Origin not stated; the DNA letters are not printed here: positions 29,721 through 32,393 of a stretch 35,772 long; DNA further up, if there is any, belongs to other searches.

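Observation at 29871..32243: A multi-PAS/GAF HD-GYP c-di-GMP phosphodiesterase gene inserted between sdhA and sdhB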

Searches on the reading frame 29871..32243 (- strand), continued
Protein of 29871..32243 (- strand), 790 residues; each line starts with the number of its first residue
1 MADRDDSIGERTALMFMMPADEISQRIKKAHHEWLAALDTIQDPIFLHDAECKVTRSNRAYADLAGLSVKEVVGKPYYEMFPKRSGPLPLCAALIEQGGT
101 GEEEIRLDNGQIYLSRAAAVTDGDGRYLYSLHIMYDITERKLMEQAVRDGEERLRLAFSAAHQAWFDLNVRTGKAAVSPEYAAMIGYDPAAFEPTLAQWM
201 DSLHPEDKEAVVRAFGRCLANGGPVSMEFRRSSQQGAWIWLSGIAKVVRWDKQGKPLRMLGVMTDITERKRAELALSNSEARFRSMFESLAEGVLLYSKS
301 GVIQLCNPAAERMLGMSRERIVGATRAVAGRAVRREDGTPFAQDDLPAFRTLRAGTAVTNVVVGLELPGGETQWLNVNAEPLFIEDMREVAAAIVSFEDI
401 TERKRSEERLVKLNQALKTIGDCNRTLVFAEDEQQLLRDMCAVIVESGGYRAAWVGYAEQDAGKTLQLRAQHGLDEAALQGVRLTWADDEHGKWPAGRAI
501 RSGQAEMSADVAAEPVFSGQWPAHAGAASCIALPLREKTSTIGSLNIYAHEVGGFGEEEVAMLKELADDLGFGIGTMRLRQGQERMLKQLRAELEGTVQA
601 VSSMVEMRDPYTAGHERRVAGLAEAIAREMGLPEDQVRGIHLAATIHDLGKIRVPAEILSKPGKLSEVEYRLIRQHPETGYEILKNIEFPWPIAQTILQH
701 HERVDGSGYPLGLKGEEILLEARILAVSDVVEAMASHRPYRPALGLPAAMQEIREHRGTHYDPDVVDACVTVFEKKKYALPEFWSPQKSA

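Call 9: find_homologous_proteins(query=window:29871-32243:-)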
Query window:29871-32243:- (790 aa): 7104 proteins with E <= 0.001 among 8000 candidates; the best 120 are listed.
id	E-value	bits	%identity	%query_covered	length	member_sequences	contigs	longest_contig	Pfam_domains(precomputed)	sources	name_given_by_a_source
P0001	0.0e+0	1655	92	100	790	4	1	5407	PF08447.19,PF13426.14,PF13188.14,PF13185.13,PF12860.14,PF13487.13,PF01966.29,PF01590.33,PF08448.17,PF00989.32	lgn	-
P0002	0.0e+0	1352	75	100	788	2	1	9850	PF08447.19,PF13426.14,PF13188.14,PF13185.13,PF12860.14,PF13487.13,PF01966.29,PF01590.33,PF08448.17,PF00989.32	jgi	jgi:PAS domain S-box-containing protein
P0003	0.0e+0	1341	74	100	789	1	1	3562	PF08447.19,PF13426.14,PF13188.14,PF13185.13,PF13487.13,PF01966.29,PF01590.33,PF08448.17,PF00989.32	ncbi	-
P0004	0.0e+0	1333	74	100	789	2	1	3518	PF08447.19,PF13426.14,PF13188.14,PF13185.13,PF12860.14,PF13487.13,PF01966.29,PF01590.33,PF08448.17,PF00989.32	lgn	-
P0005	0.0e+0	1332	73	100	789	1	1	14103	PF08447.19,PF13426.14,PF13188.14,PF13185.13,PF12860.14,PF13487.13,PF01966.29,PF01590.33,PF08448.17,PF00989.32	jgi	jgi:PAS domain S-box-containing protein/putative nucleotidyltransferase with HDIG domain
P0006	0.0e+0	1301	71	100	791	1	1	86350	PF08447.19,PF13426.14,PF13188.14,PF13185.13,PF13487.13,PF01966.29,PF01590.33,PF08448.17,PF00989.32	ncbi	-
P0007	0.0e+0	1301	72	100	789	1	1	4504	PF08447.19,PF13426.14,PF13188.14,PF13185.13,PF13487.13,PF01966.29,PF01590.33,PF08448.17,PF00989.32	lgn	-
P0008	0.0e+0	1297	72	100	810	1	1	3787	PF08447.19,PF13426.14,PF13188.14,PF13185.13,PF12860.14,PF13487.13,PF01966.29,PF01590.33,PF08448.17,PF00989.32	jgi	jgi:PAS domain S-box-containing protein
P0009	0.0e+0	1296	73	99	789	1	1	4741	PF08447.19,PF13426.14,PF13188.14,PF13185.13,PF13487.13,PF01966.29,PF01590.33,PF08448.17,PF00989.32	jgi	jgi:PAS domain S-box-containing protein/putative nucleotidyltransferase with HDIG domain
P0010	0.0e+0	1280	70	100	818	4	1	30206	PF08447.19,PF13426.14,PF13188.14,PF13185.13,PF13487.13,PF01966.29,PF01590.33,PF08448.17,PF00989.32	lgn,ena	-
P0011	0.0e+0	1112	63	99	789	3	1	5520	PF08447.19,PF13426.14,PF13188.14,PF13185.13,PF12860.14,PF13487.13,PF01966.29,PF01590.33,PF08448.17,PF00989.32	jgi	jgi:PAS domain S-box-containing protein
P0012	0.0e+0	1063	60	99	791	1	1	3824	PF08447.19,PF13426.14,PF13188.14,PF13185.13,PF12860.14,PF13487.13,PF01966.29,PF01590.33,PF08448.17,PF00989.32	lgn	-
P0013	5.2e-240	817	46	69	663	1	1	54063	PF08447.19,PF13426.14,PF13188.14,PF13185.13,PF13487.13,PF01966.29,PF01590.33,PF08448.17,PF00989.32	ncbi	ncbi:MAG TPA: HD domain-containing phosphohydrolase [Gallionellaceae bacterium]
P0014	9.2e-224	763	49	99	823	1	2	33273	PF13426.14,PF13188.14,PF13185.13,PF13487.13,PF01966.29,PF01590.33,PF08448.17,PF00989.32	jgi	jgi:PAS domain S-box-containing protein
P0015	1.0e-219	750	41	96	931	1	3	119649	PF13596.13,PF08447.19,PF13426.14,PF13188.14,PF13185.13,PF13487.13,PF01966.29,PF01590.33,PF08448.17,PF00989.32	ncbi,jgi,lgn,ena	-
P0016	2.5e-218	745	51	71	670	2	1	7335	PF13426.14,PF13188.14,PF13185.13,PF13487.13,PF01966.29,PF08448.17,PF00989.32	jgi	jgi:PAS domain S-box-containing protein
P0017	1.1e-216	740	44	60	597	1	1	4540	PF08447.19,PF13426.14,PF13188.14,PF13185.13,PF13487.13,PF01966.29,PF01590.33,PF08448.17,PF00989.32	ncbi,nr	ncbi:MAG TPA: HD domain-containing phosphohydrolase, partial [Gallionellaceae bacterium]|nr:HD domai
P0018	2.3e-215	735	47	95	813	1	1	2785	PF08447.19,PF13426.14,PF13188.14,PF13185.13,PF12860.14,PF13487.13,PF01966.29,PF01590.33,PF08448.17,PF00989.32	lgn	-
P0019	3.6e-198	679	50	68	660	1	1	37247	PF13426.14,PF13188.14,PF13185.13,PF13487.13,PF01966.29,PF01590.33,PF08448.17,PF00989.32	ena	-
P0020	1.4e-197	677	48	66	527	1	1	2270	PF13426.14,PF13185.13,PF13487.13,PF01966.29,PF01590.33,PF08448.17,PF00989.32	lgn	-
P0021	9.0e-192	657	50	67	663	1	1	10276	PF08447.19,PF13426.14,PF13188.14,PF13185.13,PF12860.14,PF13487.13,PF01966.29,PF01590.33,PF08448.17,PF00989.32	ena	-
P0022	1.3e-191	657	58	49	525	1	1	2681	PF08668.19,PF13185.13,PF13487.13,PF01966.29,PF01590.33,PF08448.17,PF00989.32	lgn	-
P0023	2.3e-188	646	47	69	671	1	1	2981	PF13426.14,PF13188.14,PF08668.19,PF13185.13,PF13487.13,PF01966.29,PF01590.33,PF08448.17,PF00989.32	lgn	-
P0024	1.9e-183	630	42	96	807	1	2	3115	PF08447.19,PF13426.14,PF13188.14,PF13185.13,PF12860.14,PF13487.13,PF01966.29,PF01590.33,PF08448.17,PF00989.32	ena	-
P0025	6.5e-180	618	37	93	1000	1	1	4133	PF08447.19,PF13426.14,PF13188.14,PF13185.13,PF13487.13,PF01966.29,PF01590.33,PF08448.17,PF13492.13,PF00989.32,PF14598.13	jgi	jgi:PAS domain S-box-containing protein/putative nucleotidyltransferase with HDIG domain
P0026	7.1e-180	618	48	65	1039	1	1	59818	PF08447.19,PF13426.14,PF13188.14,PF13185.13,PF12860.14,PF13487.13,PF24820.2,PF01966.29,PF01590.33,PF08448.17,PF00989.32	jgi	jgi:PAS domain S-box-containing protein/putative nucleotidyltransferase with HDIG domain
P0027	1.7e-174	600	51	52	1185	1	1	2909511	PF00672.31,PF08447.19,PF13185.13,PF02743.25,PF13487.13,PF01966.29,PF01590.33,PF13492.13,PF00989.32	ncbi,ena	-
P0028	6.4e-174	598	41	83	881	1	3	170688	PF08447.19,PF13426.14,PF13188.14,PF13185.13,PF13487.13,PF01966.29,PF01590.33,PF08448.17,PF00989.32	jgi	jgi:PAS domain S-box-containing protein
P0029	4.2e-172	592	36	93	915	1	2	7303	PF08447.19,PF13426.14,PF13188.14,PF13185.13,PF13487.13,PF01966.29,PF01590.33,PF08448.17,PF00989.32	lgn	-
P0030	6.1e-171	589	41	81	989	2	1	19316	PF00672.31,PF08447.19,PF13185.13,PF13487.13,PF01966.29,PF01590.33,PF13492.13,PF00989.32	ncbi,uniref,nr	ncbi:MAG: GAF domain-containing protein [Rhodoferax sp.]|uniref:GAF domain-containing protein n=1 Ta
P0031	2.2e-170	587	42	67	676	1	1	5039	PF08447.19,PF13426.14,PF13185.13,PF13487.13,PF01966.29,PF01590.33,PF08448.17,PF00989.32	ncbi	-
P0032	1.4e-168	581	47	68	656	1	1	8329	PF13426.14,PF13188.14,PF13185.13,PF13487.13,PF01966.29,PF01590.33,PF08448.17,PF00989.32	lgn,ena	-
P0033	1.8e-163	564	37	95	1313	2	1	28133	PF13426.14,PF13188.14,PF13185.13,PF13487.13,PF01966.29,PF13492.13,PF00672.31,PF08447.19,PF02743.25,PF01590.33,PF08448.17,PF00989.32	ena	-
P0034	2.0e-163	564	39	96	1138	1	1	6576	PF08447.19,PF13426.14,PF13188.14,PF13185.13,PF13487.13,PF01966.29,PF01590.33,PF08448.17,PF00989.32,PF00072.31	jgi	jgi:PAS domain S-box-containing protein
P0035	8.0e-161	555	49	51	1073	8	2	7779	PF08447.19,PF13426.14,PF13188.14,PF13185.13,PF13487.13,PF01966.29,PF01590.33,PF08448.17,PF13492.13,PF00989.32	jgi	jgi:PAS domain S-box-containing protein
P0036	2.7e-160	553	43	68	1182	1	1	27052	PF00672.31,PF08447.19,PF13185.13,PF02743.25,PF13487.13,PF01966.29,PF01590.33,PF08448.17,PF13492.13,PF00989.32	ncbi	-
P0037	7.4e-155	535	62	24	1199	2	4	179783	PF13426.14,PF13188.14,PF13185.13,PF13487.13,PF01966.29,PF13492.13,PF00072.31,PF13596.13,PF12860.14,PF01590.33,PF08448.17,PF00989.32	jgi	-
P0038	8.4e-155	535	37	94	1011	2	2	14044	PF08447.19,PF13426.14,PF13188.14,PF13185.13,PF12860.14,PF13487.13,PF01966.29,PF01590.33,PF08448.17,PF00989.32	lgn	-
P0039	1.6e-154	534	44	67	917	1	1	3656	PF08447.19,PF13426.14,PF13188.14,PF13185.13,PF02743.25,PF13487.13,PF01966.29,PF01590.33,PF08448.17,PF00989.32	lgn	-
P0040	1.2e-153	531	39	95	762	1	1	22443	PF08447.19,PF13426.14,PF13188.14,PF13185.13,PF13487.13,PF01966.29,PF01590.33,PF08448.17,PF00989.32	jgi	jgi:PAS domain S-box-containing protein/putative nucleotidyltransferase with HDIG domain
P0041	1.3e-153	531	40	95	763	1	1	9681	PF13426.14,PF13188.14,PF13185.13,PF13487.13,PF01966.29,PF01590.33,PF08448.17,PF00989.32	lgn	-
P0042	1.1e-152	528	38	85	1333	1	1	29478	PF08447.19,PF13426.14,PF13188.14,PF13185.13,PF13487.13,PF01966.29,PF01590.33,PF08448.17,PF13492.13,PF00989.32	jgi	-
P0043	1.3e-152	528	40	95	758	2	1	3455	PF13426.14,PF13188.14,PF13185.13,PF13487.13,PF01966.29,PF01590.33,PF08448.17,PF00989.32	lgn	-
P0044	6.9e-152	526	47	53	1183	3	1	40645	PF00672.31,PF08447.19,PF13185.13,PF02743.25,PF13487.13,PF01966.29,PF01590.33,PF08448.17,PF13492.13,PF00989.32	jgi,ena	-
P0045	8.7e-146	505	39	93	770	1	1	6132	PF08447.19,PF13426.14,PF13185.13,PF13487.13,PF01966.29,PF01590.33,PF08448.17,PF13492.13,PF00989.32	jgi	-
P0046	2.3e-144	501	39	82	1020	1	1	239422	PF13426.14,PF13188.14,PF13185.13,PF13487.13,PF24820.2,PF01966.29,PF13492.13,PF00672.31,PF08447.19,PF01590.33,PF08448.17,PF00989.32,PF17203.11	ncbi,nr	ncbi:MAG: PAS domain S-box protein [Nevskiales bacterium]|nr:PAS domain S-box protein [Nevskiales ba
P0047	5.6e-142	493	60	26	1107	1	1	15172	PF08447.19,PF13426.14,PF13188.14,PF13185.13,PF13487.13,PF01966.29,PF05227.20,PF01590.33,PF08448.17,PF00989.32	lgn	-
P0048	3.5e-138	480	55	27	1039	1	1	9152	PF08447.19,PF13426.14,PF13188.14,PF13185.13,PF13487.13,PF01966.29,PF01590.33,PF08448.17,PF00989.32,PF00072.31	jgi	jgi:PAS domain S-box-containing protein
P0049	1.4e-137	478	39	93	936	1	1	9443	PF08447.19,PF13426.14,PF13188.14,PF13185.13,PF12860.14,PF13487.13,PF24820.2,PF01966.29,PF01590.33,PF08448.17,PF00989.32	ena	-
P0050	2.4e-137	477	39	94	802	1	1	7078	PF08447.19,PF13426.14,PF13188.14,PF13185.13,PF13487.13,PF01966.29,PF01590.33,PF08448.17,PF00989.32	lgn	-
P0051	4.9e-136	473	42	68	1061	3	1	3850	PF08447.19,PF13426.14,PF13188.14,PF13185.13,PF13487.13,PF01966.29,PF01590.33,PF08448.17,PF00989.32,PF00072.31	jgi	-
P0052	3.9e-134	467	49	52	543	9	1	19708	PF08447.19,PF13185.13,PF13487.13,PF01966.29,PF01590.33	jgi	-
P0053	8.5e-132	459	58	27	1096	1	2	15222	PF08447.19,PF13426.14,PF13188.14,PF13185.13,PF13487.13,PF01966.29,PF05227.20,PF01590.33,PF08448.17,PF00989.32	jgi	jgi:PAS domain S-box-containing protein/putative nucleotidyltransferase with HDIG domain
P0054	1.5e-127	445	62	25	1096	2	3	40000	PF08447.19,PF13426.14,PF13188.14,PF13185.13,PF13487.13,PF01966.29,PF05227.20,PF01590.33,PF08448.17,PF00989.32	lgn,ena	-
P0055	2.5e-127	444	60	26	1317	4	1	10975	PF08447.19,PF13426.14,PF13188.14,PF12860.14,PF13487.13,PF24820.2,PF01966.29,PF14417.13,PF08448.17,PF00989.32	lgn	-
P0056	3.4e-127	444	37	64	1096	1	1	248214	PF08447.19,PF13426.14,PF13188.14,PF13185.13,PF13487.13,PF01966.29,PF05227.20,PF08448.17,PF00989.32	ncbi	ncbi:MAG: PAS domain S-box protein [Desulfobaccales bacterium]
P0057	3.8e-127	444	60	25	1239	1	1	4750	PF08447.19,PF13426.14,PF13188.14,PF12860.14,PF13487.13,PF01966.29,PF08448.17,PF00989.32,PF00072.31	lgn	-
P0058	6.1e-121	423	57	27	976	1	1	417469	PF08447.19,PF13426.14,PF13188.14,PF13487.13,PF24820.2,PF01966.29,PF08448.17,PF00989.32,PF00072.31,PF14598.13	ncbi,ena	-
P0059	8.2e-121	423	35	99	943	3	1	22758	PF08447.19,PF13426.14,PF13188.14,PF13185.13,PF13487.13,PF01966.29,PF01590.33,PF08448.17,PF13492.13,PF00989.32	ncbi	-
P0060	5.9e-120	420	39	77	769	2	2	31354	PF08447.19,PF13426.14,PF13188.14,PF13185.13,PF13487.13,PF24820.2,PF01966.29,PF01590.33,PF08448.17,PF00989.32,PF00072.31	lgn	-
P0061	9.8e-118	413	59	25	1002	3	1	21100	PF08447.19,PF13426.14,PF13188.14,PF12860.14,PF13487.13,PF24820.2,PF01966.29,PF08448.17,PF00989.32,PF14598.13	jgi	jgi:PAS domain S-box-containing protein/putative nucleotidyltransferase with HDIG domain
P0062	2.6e-117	411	58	24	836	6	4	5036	PF08447.19,PF13426.14,PF13188.14,PF12860.14,PF13487.13,PF01966.29,PF08448.17,PF00989.32,PF00072.31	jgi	jgi:PAS domain S-box-containing protein/putative nucleotidyltransferase with HDIG domain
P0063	2.3e-113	398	60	25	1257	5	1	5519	PF13426.14,PF13188.14,PF13185.13,PF13487.13,PF01966.29,PF08447.19,PF02743.25,PF22588.2,PF01590.33,PF08448.17,PF00989.32,PF14598.13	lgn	-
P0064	3.3e-113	398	60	25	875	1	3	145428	PF08447.19,PF13426.14,PF13188.14,PF13487.13,PF24820.2,PF01966.29,PF08448.17,PF00989.32,PF14598.13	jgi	jgi:PAS domain S-box-containing protein/putative nucleotidyltransferase with HDIG domain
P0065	4.4e-112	394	62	27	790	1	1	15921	PF08447.19,PF13426.14,PF13188.14,PF13487.13,PF01966.29,PF08448.17,PF00989.32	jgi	jgi:PAS domain S-box-containing protein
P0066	9.6e-111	390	59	25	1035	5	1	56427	PF08447.19,PF13426.14,PF13188.14,PF13185.13,PF12860.14,PF13487.13,PF01966.29,PF01590.33,PF08448.17,PF00989.32,PF00072.31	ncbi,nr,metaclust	ncbi:MAG: hypothetical protein A2V78_07405 [Betaproteobacteria bacterium RBG_16_64_18]|nr:MAG: hypot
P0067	3.4e-110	388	54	31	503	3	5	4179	PF08447.19,PF13426.14,PF13188.14,PF12860.14,PF13487.13,PF24820.2,PF01966.29,PF08448.17,PF00989.32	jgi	jgi:PAS domain S-box-containing protein/putative nucleotidyltransferase with HDIG domain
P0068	1.0e-108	383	61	25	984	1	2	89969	PF08447.19,PF13426.14,PF13188.14,PF13487.13,PF01966.29,PF08448.17,PF00989.32,PF00072.31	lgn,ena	-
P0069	1.0e-107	380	37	32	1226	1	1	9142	PF13426.14,PF13188.14,PF13185.13,PF13487.13,PF01966.29,PF13492.13,PF13596.13,PF08447.19,PF12860.14,PF01590.33,PF08448.17,PF00989.32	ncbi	-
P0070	1.6e-105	372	50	24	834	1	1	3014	PF08447.19,PF13426.14,PF13188.14,PF13185.13,PF13487.13,PF01966.29,PF01590.33,PF08448.17,PF13492.13,PF00989.32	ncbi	ncbi:MAG TPA: PAS domain S-box protein, partial [Coriobacteriia bacterium]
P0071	5.8e-105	370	37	65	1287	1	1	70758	PF13426.14,PF13188.14,PF13185.13,PF13487.13,PF24820.2,PF01966.29,PF00672.31,PF08447.19,PF02743.25,PF01590.33,PF08448.17,PF00989.32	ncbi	-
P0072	2.4e-104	368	31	96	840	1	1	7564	PF13596.13,PF08447.19,PF13426.14,PF13188.14,PF08668.19,PF12860.14,PF13487.13,PF01966.29,PF08448.17,PF00989.32,PF14598.13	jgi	jgi:PAS domain S-box-containing protein/putative nucleotidyltransferase with HDIG domain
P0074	1.6e-103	366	57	25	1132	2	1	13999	PF08447.19,PF13426.14,PF13188.14,PF12860.14,PF13487.13,PF24820.2,PF01966.29,PF08448.17,PF00989.32,PF00072.31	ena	-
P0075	2.8e-102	362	27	67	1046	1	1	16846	PF08447.19,PF13426.14,PF13188.14,PF13185.13,PF13487.13,PF01966.29,PF01590.33,PF08448.17,PF13492.13,PF00989.32,PF00072.31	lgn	-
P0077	7.6e-101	357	56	25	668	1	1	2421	PF08447.19,PF13426.14,PF13188.14,PF13185.13,PF13487.13,PF01966.29,PF01590.33,PF08448.17,PF13492.13,PF00989.32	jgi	jgi:PAS domain S-box-containing protein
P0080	1.8e-99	352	57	27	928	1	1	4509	PF08447.19,PF13426.14,PF13188.14,PF13185.13,PF12860.14,PF13487.13,PF01966.29,PF01590.33,PF08448.17,PF00989.32,PF00072.31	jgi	jgi:PAS domain S-box-containing protein/putative nucleotidyltransferase with HDIG domain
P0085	2.8e-96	342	58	25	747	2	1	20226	PF08447.19,PF13426.14,PF13188.14,PF13487.13,PF01966.29,PF08448.17,PF00989.32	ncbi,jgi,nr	ncbi:MAG: PAS domain S-box protein [Syntrophales bacterium]|nr:PAS domain S-box protein [Syntrophale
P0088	3.1e-95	338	30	60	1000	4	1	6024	PF08447.19,PF13426.14,PF13188.14,PF13185.13,PF13487.13,PF01966.29,PF01590.33,PF08448.17,PF13492.13,PF00989.32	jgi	jgi:PAS domain S-box-containing protein/putative nucleotidyltransferase with HDIG domain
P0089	3.6e-95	338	57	24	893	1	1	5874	PF08447.19,PF13426.14,PF13188.14,PF13185.13,PF13487.13,PF01966.29,PF01590.33,PF08448.17,PF13492.13,PF00989.32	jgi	jgi:PAS domain S-box-containing protein/putative nucleotidyltransferase with HDIG domain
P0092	1.3e-93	333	58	25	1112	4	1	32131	PF08447.19,PF13426.14,PF13188.14,PF13185.13,PF02743.25,PF13487.13,PF01966.29,PF01590.33,PF08448.17,PF00989.32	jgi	jgi:PAS domain S-box-containing protein/putative nucleotidyltransferase with HDIG domain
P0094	3.6e-93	331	61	25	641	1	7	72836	PF08447.19,PF13426.14,PF13188.14,PF13487.13,PF01966.29,PF08670.18,PF08448.17,PF00989.32,PF14598.13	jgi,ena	jgi:PAS domain S-box-containing protein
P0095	5.2e-93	331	61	25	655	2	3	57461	PF08447.19,PF13426.14,PF13188.14,PF13487.13,PF01966.29,PF08670.18,PF08448.17,PF00989.32,PF14598.13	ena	-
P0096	6.7e-93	331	61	25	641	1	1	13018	PF08447.19,PF13426.14,PF13188.14,PF13487.13,PF01966.29,PF08670.18,PF08448.17,PF00989.32,PF14598.13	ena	-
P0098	3.0e-92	328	34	69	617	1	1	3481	PF08447.19,PF13426.14,PF13188.14,PF12860.14,PF13487.13,PF01966.29,PF08448.17,PF00989.32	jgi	-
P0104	3.4e-90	322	27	92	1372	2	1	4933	PF13426.14,PF13188.14,PF13185.13,PF13487.13,PF24820.2,PF01966.29,PF13492.13,PF00072.31,PF08447.19,PF01590.33,PF08448.17,PF00989.32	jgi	jgi:PAS domain S-box-containing protein/putative nucleotidyltransferase with HDIG domain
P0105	4.7e-90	321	54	25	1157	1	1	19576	PF08447.19,PF13426.14,PF13188.14,PF13185.13,PF13487.13,PF01966.29,PF01590.33,PF08448.17,PF13492.13,PF00989.32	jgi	jgi:PAS domain S-box-containing protein/putative nucleotidyltransferase with HDIG domain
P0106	1.8e-89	319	34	66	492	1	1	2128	PF08447.19,PF13426.14,PF13188.14,PF13487.13,PF01966.29,PF08448.17,PF00989.32,PF14598.13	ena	-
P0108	2.2e-89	319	29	52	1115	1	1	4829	PF08447.19,PF13426.14,PF13188.14,PF13185.13,PF13487.13,PF01966.29,PF01590.33,PF08448.17,PF13492.13,PF00989.32,PF14598.13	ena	-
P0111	6.0e-89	317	48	35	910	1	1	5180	PF13426.14,PF13188.14,PF13185.13,PF13487.13,PF24820.2,PF01966.29,PF13492.13,PF00072.31,PF08447.19,PF01590.33,PF08448.17,PF00989.32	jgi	-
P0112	1.9e-88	316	31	80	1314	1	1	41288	PF13426.14,PF13188.14,PF13185.13,PF13487.13,PF01966.29,PF13492.13,PF00072.31,PF08447.19,PF12860.14,PF01590.33,PF08448.17,PF00989.32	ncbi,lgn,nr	ncbi:MAG: PAS domain S-box protein [Nitrospirae bacterium]|nr:PAS domain S-box protein [Nitrospirota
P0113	2.4e-88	315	38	55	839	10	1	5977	PF08447.19,PF13426.14,PF13188.14,PF13185.13,PF13487.13,PF01966.29,PF01590.33,PF08448.17,PF00989.32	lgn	-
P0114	4.0e-88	315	55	25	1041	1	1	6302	PF08447.19,PF13426.14,PF13188.14,PF13185.13,PF13487.13,PF01966.29,PF01590.33,PF08448.17,PF13492.13,PF00989.32,PF00072.31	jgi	jgi:PAS domain S-box-containing protein/putative nucleotidyltransferase with HDIG domain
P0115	4.7e-88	315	36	65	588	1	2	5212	PF08447.19,PF13426.14,PF13188.14,PF12860.14,PF13487.13,PF01966.29,PF08448.17,PF00989.32,PF00072.31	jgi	jgi:PAS domain S-box-containing protein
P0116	6.3e-88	314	36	66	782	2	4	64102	PF08447.19,PF13426.14,PF13188.14,PF18095.8,PF12860.14,PF13487.13,PF01966.29,PF17765.8,PF08448.17,PF00989.32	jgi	-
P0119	1.2e-87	313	38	32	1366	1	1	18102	PF13426.14,PF13188.14,PF13185.13,PF13487.13,PF24820.2,PF01966.29,PF13492.13,PF08447.19,PF12860.14,PF01590.33,PF08448.17,PF00989.32,PF14598.13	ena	-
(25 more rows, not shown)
